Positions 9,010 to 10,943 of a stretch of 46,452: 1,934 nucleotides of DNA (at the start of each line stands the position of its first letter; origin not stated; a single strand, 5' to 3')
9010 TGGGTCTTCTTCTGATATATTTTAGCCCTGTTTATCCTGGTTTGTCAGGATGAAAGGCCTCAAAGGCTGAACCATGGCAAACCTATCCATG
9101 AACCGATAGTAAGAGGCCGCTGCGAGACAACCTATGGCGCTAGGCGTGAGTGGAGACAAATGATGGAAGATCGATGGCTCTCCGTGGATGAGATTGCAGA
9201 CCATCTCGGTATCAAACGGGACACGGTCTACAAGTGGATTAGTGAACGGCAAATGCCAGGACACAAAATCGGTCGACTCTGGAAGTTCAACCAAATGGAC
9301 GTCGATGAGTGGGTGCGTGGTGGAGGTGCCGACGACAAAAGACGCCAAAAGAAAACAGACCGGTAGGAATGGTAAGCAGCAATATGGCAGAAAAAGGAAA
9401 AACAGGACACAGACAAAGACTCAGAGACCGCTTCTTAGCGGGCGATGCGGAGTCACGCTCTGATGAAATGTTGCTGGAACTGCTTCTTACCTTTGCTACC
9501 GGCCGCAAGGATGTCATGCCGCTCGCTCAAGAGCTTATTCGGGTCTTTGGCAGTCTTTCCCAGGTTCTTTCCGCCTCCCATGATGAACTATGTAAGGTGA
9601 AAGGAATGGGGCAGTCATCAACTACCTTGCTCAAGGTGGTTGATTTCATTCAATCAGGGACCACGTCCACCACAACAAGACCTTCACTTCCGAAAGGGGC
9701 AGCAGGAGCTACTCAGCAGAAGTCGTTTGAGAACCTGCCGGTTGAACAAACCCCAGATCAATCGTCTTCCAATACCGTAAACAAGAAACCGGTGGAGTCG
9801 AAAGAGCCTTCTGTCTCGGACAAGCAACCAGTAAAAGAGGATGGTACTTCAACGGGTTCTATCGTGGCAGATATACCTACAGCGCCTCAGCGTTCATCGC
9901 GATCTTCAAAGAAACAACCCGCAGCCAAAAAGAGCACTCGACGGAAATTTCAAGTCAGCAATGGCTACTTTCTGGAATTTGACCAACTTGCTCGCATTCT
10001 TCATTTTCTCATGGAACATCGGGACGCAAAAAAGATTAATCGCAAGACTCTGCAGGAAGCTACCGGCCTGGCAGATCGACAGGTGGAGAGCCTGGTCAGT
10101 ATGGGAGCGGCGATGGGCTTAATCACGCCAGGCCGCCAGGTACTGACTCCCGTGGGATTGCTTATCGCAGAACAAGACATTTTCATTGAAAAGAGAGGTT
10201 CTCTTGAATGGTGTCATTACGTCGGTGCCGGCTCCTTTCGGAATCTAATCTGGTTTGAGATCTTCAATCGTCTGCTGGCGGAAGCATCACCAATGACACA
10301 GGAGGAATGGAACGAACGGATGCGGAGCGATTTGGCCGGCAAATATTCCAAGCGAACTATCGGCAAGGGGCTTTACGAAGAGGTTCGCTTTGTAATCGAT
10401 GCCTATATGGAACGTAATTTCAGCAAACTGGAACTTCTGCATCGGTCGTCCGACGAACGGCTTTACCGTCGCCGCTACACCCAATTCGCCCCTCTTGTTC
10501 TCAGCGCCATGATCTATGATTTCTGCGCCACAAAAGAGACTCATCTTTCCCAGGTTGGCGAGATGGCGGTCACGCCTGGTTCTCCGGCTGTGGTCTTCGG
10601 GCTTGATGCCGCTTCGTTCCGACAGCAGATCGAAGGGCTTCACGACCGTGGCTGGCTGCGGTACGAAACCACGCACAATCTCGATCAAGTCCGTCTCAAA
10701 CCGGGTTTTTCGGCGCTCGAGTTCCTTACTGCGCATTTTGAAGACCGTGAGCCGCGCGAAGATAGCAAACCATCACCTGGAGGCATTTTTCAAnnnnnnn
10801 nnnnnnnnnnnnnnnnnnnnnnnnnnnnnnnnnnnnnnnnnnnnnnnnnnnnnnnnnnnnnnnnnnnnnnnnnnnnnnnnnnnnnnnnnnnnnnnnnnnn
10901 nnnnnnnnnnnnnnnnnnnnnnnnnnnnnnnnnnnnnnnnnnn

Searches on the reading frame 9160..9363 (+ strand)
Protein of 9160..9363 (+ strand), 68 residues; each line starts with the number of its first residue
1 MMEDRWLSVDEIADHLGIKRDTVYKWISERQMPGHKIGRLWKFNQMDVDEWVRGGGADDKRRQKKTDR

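Call 29: search_protein_families(library=pfam, proteins=[window:9160-9363:+], max_evalue=0.01)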
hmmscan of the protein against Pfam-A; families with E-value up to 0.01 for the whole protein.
window:9160-9363:+ (68 aa): 12 families
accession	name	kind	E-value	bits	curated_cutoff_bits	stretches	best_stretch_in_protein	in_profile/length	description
PF12728.13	HTH_17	-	2.4e-16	60.2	27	1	6-54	1-49/51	Helix-turn-helix domain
PF13384.12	HTH_23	-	3.2e-06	27.2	24.6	1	7-28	18-39/50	Homeodomain-like domain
PF13518.12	HTH_28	-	1.7e-05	25.2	25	1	5-29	12-35/52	Helix-turn-helix domain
PF06056.18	Terminase_5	-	0.00017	21.9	20.3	1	8-28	15-35/58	Putative ATPase subunit of terminase (gpP-like)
PF13551.12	HTH_29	-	0.00019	21.9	28.1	1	3-27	9-33/64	Winged helix-turn helix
PF15943.11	YdaS_toxin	-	0.00026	21.2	30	1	11-48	13-51/65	Bacterial toxin YdaS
PF13730.12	HTH_36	-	0.00028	21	25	1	6-29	25-48/55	Helix-turn-helix domain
PF13022.12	HTH_Tnp_1_2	-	0.00078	20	27.9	1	7-30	27-50/122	Helix-turn-helix of insertion element transposase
PF07037.17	YfeC-like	-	0.003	18.3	22.9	1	9-38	3-37/122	Transcription regulator YfeC-like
PF08281.18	Sigma70_r4_2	-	0.0042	17.2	25.7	1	7-28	27-48/54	Sigma-70, region 4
PF13309.12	HTH_22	-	0.0072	16.8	29.6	0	8-27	43-62/63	HTH domain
PF07022.19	Phage_CI_repr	-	0.0087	16.8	22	1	11-49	17-55/65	Bacteriophage CI repressor helix-turn-helix domain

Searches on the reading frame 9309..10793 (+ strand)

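Call 29: search_protein_families(library=pfam, proteins=[window:9309-10793:+], max_evalue=0.01)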
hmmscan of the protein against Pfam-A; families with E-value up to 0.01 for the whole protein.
window:9309-10793:+ (495 aa): 2 families
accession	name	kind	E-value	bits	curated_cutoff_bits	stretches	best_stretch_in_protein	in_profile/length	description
PF13182.11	DUF4007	-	7.1e-13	48.8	27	1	268-475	56-286/288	Protein of unknown function (DUF4007)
PF20582.4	UPF0758_N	-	2e-09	37.8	27.1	1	35-103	7-74/77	UPF0758 N-terminal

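Call 95: search_protein_families(library=padloc, proteins=[window:9309-10793:+], max_evalue=0.00001)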
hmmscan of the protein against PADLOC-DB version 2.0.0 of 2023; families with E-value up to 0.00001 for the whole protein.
window:9309-10793:+ (495 aa): 2 families
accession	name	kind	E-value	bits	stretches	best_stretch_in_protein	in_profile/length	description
PDLC02510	BrxP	-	4.2e-07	26.6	1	252-475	552-774/779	BrxP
PDLC02769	SspB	-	1.2e-06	26.2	1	286-461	80-277/282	SspB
